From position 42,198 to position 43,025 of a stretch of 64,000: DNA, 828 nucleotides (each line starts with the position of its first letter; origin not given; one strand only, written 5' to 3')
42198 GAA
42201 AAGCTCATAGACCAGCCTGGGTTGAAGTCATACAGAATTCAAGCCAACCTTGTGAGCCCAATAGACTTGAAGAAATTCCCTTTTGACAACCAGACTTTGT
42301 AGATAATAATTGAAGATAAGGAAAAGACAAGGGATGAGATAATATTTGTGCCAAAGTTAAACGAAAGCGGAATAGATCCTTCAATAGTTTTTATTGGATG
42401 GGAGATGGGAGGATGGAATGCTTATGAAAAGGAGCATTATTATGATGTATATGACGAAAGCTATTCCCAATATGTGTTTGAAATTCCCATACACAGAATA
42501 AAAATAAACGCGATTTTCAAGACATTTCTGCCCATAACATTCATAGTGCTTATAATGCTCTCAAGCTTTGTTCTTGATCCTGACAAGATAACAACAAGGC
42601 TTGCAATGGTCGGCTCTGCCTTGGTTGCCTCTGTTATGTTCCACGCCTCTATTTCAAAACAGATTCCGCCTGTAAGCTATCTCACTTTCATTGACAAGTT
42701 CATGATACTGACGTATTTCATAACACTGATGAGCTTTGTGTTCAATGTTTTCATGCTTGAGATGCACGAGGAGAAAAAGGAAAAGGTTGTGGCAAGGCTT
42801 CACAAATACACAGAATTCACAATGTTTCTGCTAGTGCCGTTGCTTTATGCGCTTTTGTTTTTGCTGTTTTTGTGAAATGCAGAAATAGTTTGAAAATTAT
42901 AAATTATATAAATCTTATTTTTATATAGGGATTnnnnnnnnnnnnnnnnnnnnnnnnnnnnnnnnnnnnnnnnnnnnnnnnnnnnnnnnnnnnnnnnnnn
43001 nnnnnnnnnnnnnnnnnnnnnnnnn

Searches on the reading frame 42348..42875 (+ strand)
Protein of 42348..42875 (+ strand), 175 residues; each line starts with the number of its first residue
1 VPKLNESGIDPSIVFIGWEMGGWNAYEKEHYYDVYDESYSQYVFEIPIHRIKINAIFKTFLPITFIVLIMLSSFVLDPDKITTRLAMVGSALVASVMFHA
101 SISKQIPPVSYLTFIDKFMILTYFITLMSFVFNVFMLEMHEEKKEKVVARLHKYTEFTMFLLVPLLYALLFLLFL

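Call 39: search_protein_families(library=pfam, proteins=[window:42348-42875:+], max_evalue=0.001)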
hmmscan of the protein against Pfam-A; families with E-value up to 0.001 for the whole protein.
window:42348-42875:+ (175 aa): 1 family
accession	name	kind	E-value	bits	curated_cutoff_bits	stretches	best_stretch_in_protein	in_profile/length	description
PF02932.22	Neur_chan_memb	-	3.1e-06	28.1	28.1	1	60-145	2-88/233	Neurotransmitter-gated ion-channel transmembrane region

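Call 79: search_protein_families(library=ncbifam, proteins=[window:42348-42875:+], max_evalue=0.01)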
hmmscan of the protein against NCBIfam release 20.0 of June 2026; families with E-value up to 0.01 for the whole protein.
window:42348-42875:+ (175 aa): 2 families
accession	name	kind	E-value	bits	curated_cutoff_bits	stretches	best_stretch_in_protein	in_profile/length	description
NF033918.0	LGIC_1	subfamily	1.4e-13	50.9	500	1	27-158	170-301/305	ligand-gated ion channel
TIGR00860.1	LIC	subfamily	1.3e-10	40.6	280.2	1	19-146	211-337/462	cation transporter family protein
